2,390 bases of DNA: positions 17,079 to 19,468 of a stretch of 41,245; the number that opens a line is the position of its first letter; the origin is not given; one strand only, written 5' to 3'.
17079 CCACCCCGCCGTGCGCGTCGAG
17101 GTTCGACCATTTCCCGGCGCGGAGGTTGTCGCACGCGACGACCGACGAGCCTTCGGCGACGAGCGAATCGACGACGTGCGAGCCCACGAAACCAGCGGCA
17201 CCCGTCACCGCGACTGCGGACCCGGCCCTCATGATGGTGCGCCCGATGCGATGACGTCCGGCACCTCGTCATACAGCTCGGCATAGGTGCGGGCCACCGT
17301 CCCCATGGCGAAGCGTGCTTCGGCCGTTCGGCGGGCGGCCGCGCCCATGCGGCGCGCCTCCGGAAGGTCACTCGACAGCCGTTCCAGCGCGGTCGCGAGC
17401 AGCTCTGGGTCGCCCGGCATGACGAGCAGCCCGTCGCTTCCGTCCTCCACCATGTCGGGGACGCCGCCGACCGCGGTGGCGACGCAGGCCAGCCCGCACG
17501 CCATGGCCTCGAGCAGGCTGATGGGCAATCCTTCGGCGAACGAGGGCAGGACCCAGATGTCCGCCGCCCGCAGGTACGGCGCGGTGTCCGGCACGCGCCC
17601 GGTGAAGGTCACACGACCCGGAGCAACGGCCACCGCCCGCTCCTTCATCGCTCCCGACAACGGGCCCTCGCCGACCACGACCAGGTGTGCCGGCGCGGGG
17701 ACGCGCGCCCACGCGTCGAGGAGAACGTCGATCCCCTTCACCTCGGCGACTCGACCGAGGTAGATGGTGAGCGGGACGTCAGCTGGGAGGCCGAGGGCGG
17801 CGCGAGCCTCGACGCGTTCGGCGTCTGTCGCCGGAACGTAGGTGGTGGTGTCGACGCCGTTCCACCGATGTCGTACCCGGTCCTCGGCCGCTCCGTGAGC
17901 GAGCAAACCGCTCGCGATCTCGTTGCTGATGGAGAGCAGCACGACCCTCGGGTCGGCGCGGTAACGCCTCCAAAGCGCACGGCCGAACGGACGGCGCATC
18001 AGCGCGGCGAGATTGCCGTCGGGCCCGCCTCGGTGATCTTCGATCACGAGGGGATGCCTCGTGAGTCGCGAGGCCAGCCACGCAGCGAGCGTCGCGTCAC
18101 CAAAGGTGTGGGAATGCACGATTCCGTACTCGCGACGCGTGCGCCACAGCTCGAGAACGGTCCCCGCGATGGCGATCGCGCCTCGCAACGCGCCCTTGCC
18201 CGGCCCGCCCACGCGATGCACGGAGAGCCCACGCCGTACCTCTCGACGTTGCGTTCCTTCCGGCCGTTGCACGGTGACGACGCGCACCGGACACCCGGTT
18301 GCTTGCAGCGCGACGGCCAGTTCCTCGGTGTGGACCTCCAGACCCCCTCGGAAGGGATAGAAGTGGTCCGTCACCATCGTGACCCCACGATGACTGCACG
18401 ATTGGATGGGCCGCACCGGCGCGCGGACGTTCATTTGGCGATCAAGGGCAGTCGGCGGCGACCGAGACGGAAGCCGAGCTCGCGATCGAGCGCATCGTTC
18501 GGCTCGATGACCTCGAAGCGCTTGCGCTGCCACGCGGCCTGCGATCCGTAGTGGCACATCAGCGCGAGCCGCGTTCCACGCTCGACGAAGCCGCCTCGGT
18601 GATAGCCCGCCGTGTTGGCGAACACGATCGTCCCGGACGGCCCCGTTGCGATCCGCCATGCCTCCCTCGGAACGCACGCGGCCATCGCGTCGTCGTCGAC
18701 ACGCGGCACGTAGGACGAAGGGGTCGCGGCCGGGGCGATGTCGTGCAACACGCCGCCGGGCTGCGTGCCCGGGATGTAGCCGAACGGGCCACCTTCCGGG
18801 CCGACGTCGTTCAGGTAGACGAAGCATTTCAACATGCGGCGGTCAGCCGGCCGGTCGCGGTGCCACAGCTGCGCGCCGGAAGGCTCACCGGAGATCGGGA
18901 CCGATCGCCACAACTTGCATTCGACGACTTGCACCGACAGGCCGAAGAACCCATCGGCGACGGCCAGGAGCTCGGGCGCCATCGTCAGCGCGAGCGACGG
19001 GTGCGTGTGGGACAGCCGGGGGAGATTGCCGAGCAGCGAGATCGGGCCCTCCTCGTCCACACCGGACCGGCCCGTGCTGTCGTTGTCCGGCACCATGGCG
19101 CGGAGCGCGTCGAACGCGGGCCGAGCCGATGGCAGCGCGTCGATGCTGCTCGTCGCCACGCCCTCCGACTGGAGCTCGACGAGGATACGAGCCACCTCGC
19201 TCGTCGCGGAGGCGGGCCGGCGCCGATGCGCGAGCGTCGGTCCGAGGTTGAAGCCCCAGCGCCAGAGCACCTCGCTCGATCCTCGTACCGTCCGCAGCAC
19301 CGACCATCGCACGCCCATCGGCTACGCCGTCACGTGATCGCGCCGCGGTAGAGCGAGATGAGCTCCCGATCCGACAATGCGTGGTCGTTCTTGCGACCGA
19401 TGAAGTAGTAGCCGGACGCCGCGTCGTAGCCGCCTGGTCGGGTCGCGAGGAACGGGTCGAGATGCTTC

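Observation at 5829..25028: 19.2-kb, 17-gene, nearly gap-free Wzx/Wzy-type glycan operon with an atypical tailoring set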

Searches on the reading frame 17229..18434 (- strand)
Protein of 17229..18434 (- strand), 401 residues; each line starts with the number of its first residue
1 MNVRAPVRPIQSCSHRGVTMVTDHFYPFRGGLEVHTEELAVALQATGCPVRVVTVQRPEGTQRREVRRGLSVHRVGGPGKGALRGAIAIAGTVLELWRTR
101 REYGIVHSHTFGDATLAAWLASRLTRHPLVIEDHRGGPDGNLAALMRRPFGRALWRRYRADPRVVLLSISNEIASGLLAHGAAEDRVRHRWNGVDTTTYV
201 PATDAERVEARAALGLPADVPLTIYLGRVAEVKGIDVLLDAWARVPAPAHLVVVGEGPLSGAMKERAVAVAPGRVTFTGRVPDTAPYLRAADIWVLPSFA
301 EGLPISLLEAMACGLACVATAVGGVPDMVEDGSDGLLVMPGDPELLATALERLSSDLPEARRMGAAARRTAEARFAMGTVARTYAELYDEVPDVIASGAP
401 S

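Call 6: search_protein_families(library=pfam, proteins=[window:17229-18434:-], max_evalue=0.01)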
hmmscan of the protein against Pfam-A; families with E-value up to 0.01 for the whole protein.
window:17229-18434:- (401 aa): 7 families
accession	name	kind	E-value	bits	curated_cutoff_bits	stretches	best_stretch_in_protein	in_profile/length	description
PF13692.12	Glyco_trans_1_4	-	5.5e-40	137.3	27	1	222-356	3-142/142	Glycosyl transferases group 1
PF00534.26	Glycos_transf_1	-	6.2e-37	127.2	26.4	1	209-369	4-171/172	Glycosyl transferases group 1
PF13439.12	Glyco_transf_4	-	2.7e-17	63.7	28.5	1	30-197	2-169/170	Glycosyltransferase Family 4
PF13579.12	Glyco_trans_4_4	-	9.6e-16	59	29.7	1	30-189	1-154/158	Glycosyl transferase 4-like domain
PF20706.3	GT4-conflict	-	3e-10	40.1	26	1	183-375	161-376/385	Family 4 Glycosyltransferase in conflict systems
PF13524.12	Glyco_trans_1_2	-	7e-06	26.5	25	1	266-383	27-141/144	Glycosyl transferase-like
PF13477.12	Glyco_trans_4_2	-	1.4e-05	25.7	23.4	1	33-131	10-104/139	Glycosyl transferase 4-like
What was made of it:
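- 17229..18434 (-): g11, GT4 glycosyltransferase. Part of the variable cassette. Glyco_trans_1_4 5.5e-40 (call 6).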

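Call 15: search_protein_families(library=ncbifam, proteins=[window:17229-18434:-], max_evalue=0.01)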
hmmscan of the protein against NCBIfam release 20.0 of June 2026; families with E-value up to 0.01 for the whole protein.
window:17229-18434:- (401 aa): 43 families (the best 25 are shown)
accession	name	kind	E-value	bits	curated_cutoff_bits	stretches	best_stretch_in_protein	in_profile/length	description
TIGR03088.1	stp2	hypoth_equivalog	1.7e-40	139.3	409.05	1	114-391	91-373/374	TIGR03088 family PEP-CTERM/XrtA system glycosyltransferase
TIGR02149.1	glgA_Coryne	subfamily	1.9e-34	119.5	302.4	1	18-391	3-390/391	glycogen synthase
TIGR03449.1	mycothiol_MshA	equivalog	2.4e-34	118.9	462.5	1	30-390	21-402/406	D-inositol-3-phosphate glycosyltransferase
NF041876.1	EPS_EpsE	equivalog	2.6e-32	112.5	400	1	88-382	99-387/389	exopolysaccharide biosynthesis GT4 family glycosyltransferase EpsE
TIGR03999.1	thiol_BshA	equivalog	6e-31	107.7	273.7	1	26-391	8-373/375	N-acetyl-alpha-D-glucosaminyl L-malate synthase BshA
NF047684.1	TeichurnBiosyTuaC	equivalog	8.1e-29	100.7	550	1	62-391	63-389/391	teichuronic acid biosynthesis protein TuaC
NF053787.1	GlcN_PG_synth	equivalog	5.5e-26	91.2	480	1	167-391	148-359/361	N-acetylglucosaminyl phosphatidylglycerol synthase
TIGR04063.1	stp3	hypoth_equivalog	6.1e-26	91.2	442.05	1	20-391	4-395/397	TIGR04063 family PEP-CTERM/XrtA system glycosyltransferase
TIGR04157.1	glyco_rSAM_CFB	subfamily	2.2e-19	69.8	400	1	202-388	209-406/406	TIGR04157 family glycosyltransferase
NF007640.0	PRK10307.1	subfamily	2.4e-19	69.6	276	1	168-384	177-400/411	WcaI family glycosyltransferase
TIGR04047.1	MSMEG_0565_glyc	hypoth_equivalog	9.6e-19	67.7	259.85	1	191-389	165-372/373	MSMEG_0565 family glycosyltransferase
TIGR02095.1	glgA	subfamily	9.2e-16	57.5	328.45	1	210-390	282-476/477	glycogen/starch synthase, ADP-glucose type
NF050056.1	ProtGlycPglH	equivalog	6e-15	55.2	600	1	223-391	182-353/354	GalNAc-alpha-(1->4)-GalNAc-alpha-(1->3)-diNAcBac-PP-undecaprenol alpha-1,4-N-acetyl-D-galactosaminyltransferase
NF038295.1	EPS_HpsP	equivalog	9e-14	51.3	550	1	202-391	189-387/388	hormogonium polysaccharide biosynthesis glycosyltransferase HpsP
NF007396.0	PRK09922.1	equivalog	6.4e-13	48.3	385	1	167-355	140-325/361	lipopolysaccharide 1,6-galactosyltransferase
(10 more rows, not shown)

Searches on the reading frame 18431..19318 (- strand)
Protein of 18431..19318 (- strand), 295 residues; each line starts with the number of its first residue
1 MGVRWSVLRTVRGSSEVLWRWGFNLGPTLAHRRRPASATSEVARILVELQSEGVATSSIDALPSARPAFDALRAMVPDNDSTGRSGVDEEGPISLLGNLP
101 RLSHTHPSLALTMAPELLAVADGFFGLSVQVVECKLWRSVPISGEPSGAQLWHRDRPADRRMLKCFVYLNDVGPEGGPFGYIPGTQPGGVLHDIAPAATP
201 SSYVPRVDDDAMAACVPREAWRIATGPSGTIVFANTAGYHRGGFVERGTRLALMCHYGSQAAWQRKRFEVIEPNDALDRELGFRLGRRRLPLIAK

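Call 6: search_protein_families(library=pfam, proteins=[window:18431-19318:-], max_evalue=0.01)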
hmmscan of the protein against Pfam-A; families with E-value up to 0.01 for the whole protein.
window:18431-19318:- (295 aa): 0 families
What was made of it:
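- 18431..19318 (-): g12, cytoplasmic PhyH-superfamily Fe(II)/2-oxoglutarate dioxygenase. Part of the variable cassette. The window protein has no Pfam hit of its own (call 6).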

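Call 15: search_protein_families(library=ncbifam, proteins=[window:18431-19318:-], max_evalue=0.01)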
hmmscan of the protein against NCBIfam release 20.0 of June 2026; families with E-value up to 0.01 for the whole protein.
window:18431-19318:- (295 aa): 0 families

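Call 20: search_solved_structures(query=window:18431-19318:-, max_evalue=1)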
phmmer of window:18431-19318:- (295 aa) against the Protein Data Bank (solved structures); distinct sequences matched with E-value up to 1: 4.
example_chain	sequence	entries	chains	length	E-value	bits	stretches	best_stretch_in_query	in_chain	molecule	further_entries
7dt0_A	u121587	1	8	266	0.06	15.9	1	112-234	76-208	Phytanoyl-CoA dioxygenase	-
7e01_A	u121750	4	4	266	0.076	15.6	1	114-234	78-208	Phytanoyl-CoA dioxygenase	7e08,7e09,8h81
7dzz_A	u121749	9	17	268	0.077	15.5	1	114-234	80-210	Phytanoyl-CoA dioxygenase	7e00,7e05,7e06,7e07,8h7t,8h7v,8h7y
4yqx_L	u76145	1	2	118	0.35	13.4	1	109-183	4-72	JES6-1 VL domain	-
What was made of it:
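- On PhyH Fe(II)/2-oxoglutarate dioxygenase (g12): The window protein alone gives no Pfam hit, and PDB E is 0.06 (calls 6, 20).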

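Call 32: find_homologous_proteins(query=window:18431-19318:-, max_evalue=0.001)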
Query window:18431-19318:- (295 aa): 13 proteins with E <= 0.001 among 3640 candidates.
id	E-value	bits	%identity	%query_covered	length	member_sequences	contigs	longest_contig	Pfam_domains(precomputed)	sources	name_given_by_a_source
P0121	3.4e-186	636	99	95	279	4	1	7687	-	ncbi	ncbi:MAG: hypothetical protein QOD38_2169 [Acidimicrobiaceae bacterium]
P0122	2.9e-94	334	54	94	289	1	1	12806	PF05721.20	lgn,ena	-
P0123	4.1e-48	182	39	88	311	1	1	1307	PF05721.20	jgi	jgi:hypothetical protein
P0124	1.2e-37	148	35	83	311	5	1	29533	-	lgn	-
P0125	2.3e-35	140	37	88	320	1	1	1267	PF05721.20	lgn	-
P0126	4.2e-28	117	38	68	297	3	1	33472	-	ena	-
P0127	4.5e-28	117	34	86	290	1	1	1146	PF05721.20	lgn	-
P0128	2.6e-27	114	37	56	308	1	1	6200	-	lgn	-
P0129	8.4e-26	109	42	52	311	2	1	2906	PF05721.20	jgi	jgi:hypothetical protein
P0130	6.0e-25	106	29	91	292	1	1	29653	PF05721.20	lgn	-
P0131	7.3e-23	99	30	85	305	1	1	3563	-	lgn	-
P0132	1.7e-21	95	33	76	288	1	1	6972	-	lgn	-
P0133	3.9e-12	64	32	56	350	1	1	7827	PF05721.20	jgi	jgi:hypothetical protein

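Call 34: search_solved_structures(query=A2, max_evalue=0.1, show_alignments=1)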
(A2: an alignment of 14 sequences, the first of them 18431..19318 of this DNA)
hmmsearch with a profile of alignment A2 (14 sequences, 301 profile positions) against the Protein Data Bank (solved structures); distinct sequences matched with E-value up to 0.1: 12.
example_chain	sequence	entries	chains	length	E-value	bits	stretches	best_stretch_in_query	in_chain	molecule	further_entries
7e01_A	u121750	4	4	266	0.00062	22.6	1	118-273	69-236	Phytanoyl-CoA dioxygenase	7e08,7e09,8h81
7dzz_A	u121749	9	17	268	0.00063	22.6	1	118-273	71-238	Phytanoyl-CoA dioxygenase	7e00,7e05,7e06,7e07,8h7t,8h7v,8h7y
5nch_A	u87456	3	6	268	0.00082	22.2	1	162-220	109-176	Leucine hydroxylase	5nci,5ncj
7dt0_A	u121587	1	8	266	0.00088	22.1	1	118-273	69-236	Phytanoyl-CoA dioxygenase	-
4xc9_A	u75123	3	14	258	0.0012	21.6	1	174-200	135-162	oxidase/hydroxylase | Putative oxidase/hydroxylase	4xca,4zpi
4xcb_A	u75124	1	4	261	0.0013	21.6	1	174-200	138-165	oxidase/hydroxylase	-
9c9n_A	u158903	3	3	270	0.0027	20.5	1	165-219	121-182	Fe/2-OG dependent dioxygenase MysH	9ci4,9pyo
9pze_A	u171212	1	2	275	0.0028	20.4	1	165-219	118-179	Fe/2-OG dependent dioxygenase MysH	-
5epa_A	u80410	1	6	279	0.0029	20.4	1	173-205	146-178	SnoK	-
4mhr_A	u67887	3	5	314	0.0048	19.7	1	115-287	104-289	Ectoine hydroxylase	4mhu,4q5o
5ep9_A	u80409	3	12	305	0.013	18.2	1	117-199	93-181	SnoN,Epimerase SnoN | SnoN,SnoN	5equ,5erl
8zyb_E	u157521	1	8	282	0.022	17.5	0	174-202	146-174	DhiD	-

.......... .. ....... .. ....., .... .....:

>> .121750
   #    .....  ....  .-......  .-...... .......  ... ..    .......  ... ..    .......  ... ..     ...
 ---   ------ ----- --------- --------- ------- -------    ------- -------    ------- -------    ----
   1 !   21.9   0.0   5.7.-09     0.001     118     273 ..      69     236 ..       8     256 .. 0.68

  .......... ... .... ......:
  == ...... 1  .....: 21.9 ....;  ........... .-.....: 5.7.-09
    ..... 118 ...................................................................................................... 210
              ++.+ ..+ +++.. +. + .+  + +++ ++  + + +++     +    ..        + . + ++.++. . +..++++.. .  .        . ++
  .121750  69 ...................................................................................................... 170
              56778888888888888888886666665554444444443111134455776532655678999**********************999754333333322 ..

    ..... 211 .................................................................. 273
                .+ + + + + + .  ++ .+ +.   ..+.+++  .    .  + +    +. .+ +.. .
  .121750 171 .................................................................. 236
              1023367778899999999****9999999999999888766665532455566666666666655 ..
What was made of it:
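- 18431..19318 (-): The family profile against PDB finds PhyH enzymes at 6e-4 (call 34).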

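Call 35: search_protein_families(library=pfam, alignment_id=A2, max_evalue=0.01)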
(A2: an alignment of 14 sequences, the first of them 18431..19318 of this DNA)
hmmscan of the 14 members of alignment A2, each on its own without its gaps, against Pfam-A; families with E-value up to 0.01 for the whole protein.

A. member 1, window:18431-19318:- (295 aa): 0 families

B. families by the number of members that match (of 14 scanned): 1 family
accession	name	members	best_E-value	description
PF05721.19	PhyH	11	9e-10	Phytanoyl-CoA dioxygenase (PhyH)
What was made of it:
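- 18431..19318 (-): 11 of 14 family members hit PF05721, best 9e-10 (call 35).
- On PhyH Fe(II)/2-oxoglutarate dioxygenase (g12): Its family does match: 11 of 14 members hit PF05721 (best 9e-10), and the profile against PDB gives 6e-4 (calls 34, 35).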

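Call 38: find_encoding_contigs(protein=P0122, flank=10000, max_places=2)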
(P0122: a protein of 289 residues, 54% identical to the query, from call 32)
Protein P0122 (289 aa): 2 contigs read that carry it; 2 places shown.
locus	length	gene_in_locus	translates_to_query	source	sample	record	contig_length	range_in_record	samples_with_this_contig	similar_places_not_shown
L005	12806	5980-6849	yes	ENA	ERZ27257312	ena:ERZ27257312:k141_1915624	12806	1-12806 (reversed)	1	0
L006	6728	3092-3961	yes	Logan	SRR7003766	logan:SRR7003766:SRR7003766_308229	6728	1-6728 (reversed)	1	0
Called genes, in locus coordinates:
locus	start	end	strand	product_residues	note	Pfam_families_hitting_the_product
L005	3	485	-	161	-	?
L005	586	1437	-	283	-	-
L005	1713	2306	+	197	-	-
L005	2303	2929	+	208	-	PF02397:Bac_transf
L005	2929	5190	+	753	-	-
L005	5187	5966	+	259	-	PF03848:TehB (weak), PF13489:Methyltransf_23, PF05175:MTS (weak), PF01209:Ubie_methyltran, PF13847:Methyltransf_31, PF08241:Methyltransf_11, PF08242:Methyltransf_12, PF13649:Methyltransf_25, +1 more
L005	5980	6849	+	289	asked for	PF05721:PhyH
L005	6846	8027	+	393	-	PF13439:Glyco_transf_4, PF13579:Glyco_trans_4_4, PF20706:GT4-conflict (weak), PF00534:Glycos_transf_1, PF13692:Glyco_trans_1_4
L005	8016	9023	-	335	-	PF00106:adh_short (weak), PF01073:3Beta_HSD, PF01370:Epimerase, PF02719:Polysacc_synt_2, PF04321:RmlD_sub_bind, PF07993:NAD_binding_4 (faint), PF13460:NAD_binding_10 (weak), PF16363:GDP_Man_Dehyd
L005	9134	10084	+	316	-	PF01073:3Beta_HSD, PF01370:Epimerase, PF04321:RmlD_sub_bind (weak), PF07993:NAD_binding_4 (weak), PF13460:NAD_binding_10, PF16363:GDP_Man_Dehyd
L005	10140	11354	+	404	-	PF13439:Glyco_transf_4, PF20706:GT4-conflict, PF00534:Glycos_transf_1, PF13692:Glyco_trans_1_4, PF13524:Glyco_trans_1_2 (weak)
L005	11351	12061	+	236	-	-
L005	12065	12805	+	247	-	?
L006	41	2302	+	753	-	-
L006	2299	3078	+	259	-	PF03848:TehB (weak), PF13489:Methyltransf_23, PF05175:MTS (weak), PF01209:Ubie_methyltran, PF13847:Methyltransf_31, PF08241:Methyltransf_11, PF08242:Methyltransf_12, PF13649:Methyltransf_25, +1 more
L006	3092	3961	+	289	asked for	PF05721:PhyH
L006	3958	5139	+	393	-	PF13439:Glyco_transf_4, PF13579:Glyco_trans_4_4, PF20706:GT4-conflict (weak), PF00534:Glycos_transf_1, PF13692:Glyco_trans_1_4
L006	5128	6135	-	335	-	PF00106:adh_short (weak), PF01073:3Beta_HSD, PF01370:Epimerase, PF02719:Polysacc_synt_2, PF04321:RmlD_sub_bind, PF07993:NAD_binding_4 (faint), PF13460:NAD_binding_10 (weak), PF16363:GDP_Man_Dehyd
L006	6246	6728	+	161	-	?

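Call 39: find_encoding_contigs(protein=P0121, flank=10000, max_places=2)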
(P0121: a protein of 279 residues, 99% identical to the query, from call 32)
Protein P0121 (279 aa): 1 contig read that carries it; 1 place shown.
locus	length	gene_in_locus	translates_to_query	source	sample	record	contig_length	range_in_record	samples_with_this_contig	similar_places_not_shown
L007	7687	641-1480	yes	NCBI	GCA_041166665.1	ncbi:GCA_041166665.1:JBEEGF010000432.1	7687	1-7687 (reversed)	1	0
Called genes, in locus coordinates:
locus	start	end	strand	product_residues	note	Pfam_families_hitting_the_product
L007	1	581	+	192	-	PF08241:Methyltransf_11, PF13649:Methyltransf_25, PF01209:Ubie_methyltran (weak), PF08242:Methyltransf_12 (weak), PF13489:Methyltransf_23, PF13847:Methyltransf_31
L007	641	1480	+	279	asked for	-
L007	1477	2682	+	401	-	PF13439:Glyco_transf_4, PF13477:Glyco_trans_4_2 (weak), PF13579:Glyco_trans_4_4, PF20706:GT4-conflict, PF00534:Glycos_transf_1, PF13692:Glyco_trans_1_4, PF13524:Glyco_trans_1_2 (weak)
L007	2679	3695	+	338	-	PF00106:adh_short (weak), PF01073:3Beta_HSD, PF01370:Epimerase, PF02719:Polysacc_synt_2, PF04321:RmlD_sub_bind, PF07993:NAD_binding_4 (faint), PF13460:NAD_binding_10, PF16363:GDP_Man_Dehyd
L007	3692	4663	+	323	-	PF01073:3Beta_HSD, PF01370:Epimerase, PF02719:Polysacc_synt_2 (weak), PF04321:RmlD_sub_bind, PF13460:NAD_binding_10 (weak), PF16363:GDP_Man_Dehyd, PF07993:NAD_binding_4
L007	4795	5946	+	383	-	PF13439:Glyco_transf_4, PF20706:GT4-conflict, PF00534:Glycos_transf_1, PF13692:Glyco_trans_1_4, PF13524:Glyco_trans_1_2 (weak)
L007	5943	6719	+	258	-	PF02706:Wzz (weak)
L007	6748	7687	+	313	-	PF04932:Wzy_C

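Call 54: search_protein_families(library=pfam, proteins=[L005:1713-2306:+, L005:586-1437:-], max_evalue=10)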
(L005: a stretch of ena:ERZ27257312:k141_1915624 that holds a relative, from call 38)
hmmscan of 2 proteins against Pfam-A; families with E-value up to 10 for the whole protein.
L005:1713-2306:+ (197 aa): 0 families

L005:586-1437:- (283 aa): 2 families
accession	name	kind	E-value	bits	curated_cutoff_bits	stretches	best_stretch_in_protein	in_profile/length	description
PF18985.5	DUF5718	-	0.028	14.4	25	1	39-76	177-215/250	Family of unknown function (DUF5718)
PF05050.19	Methyltransf_21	-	0.07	13.7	22.7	1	109-160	98-152/173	Methyltransferase FkbM domain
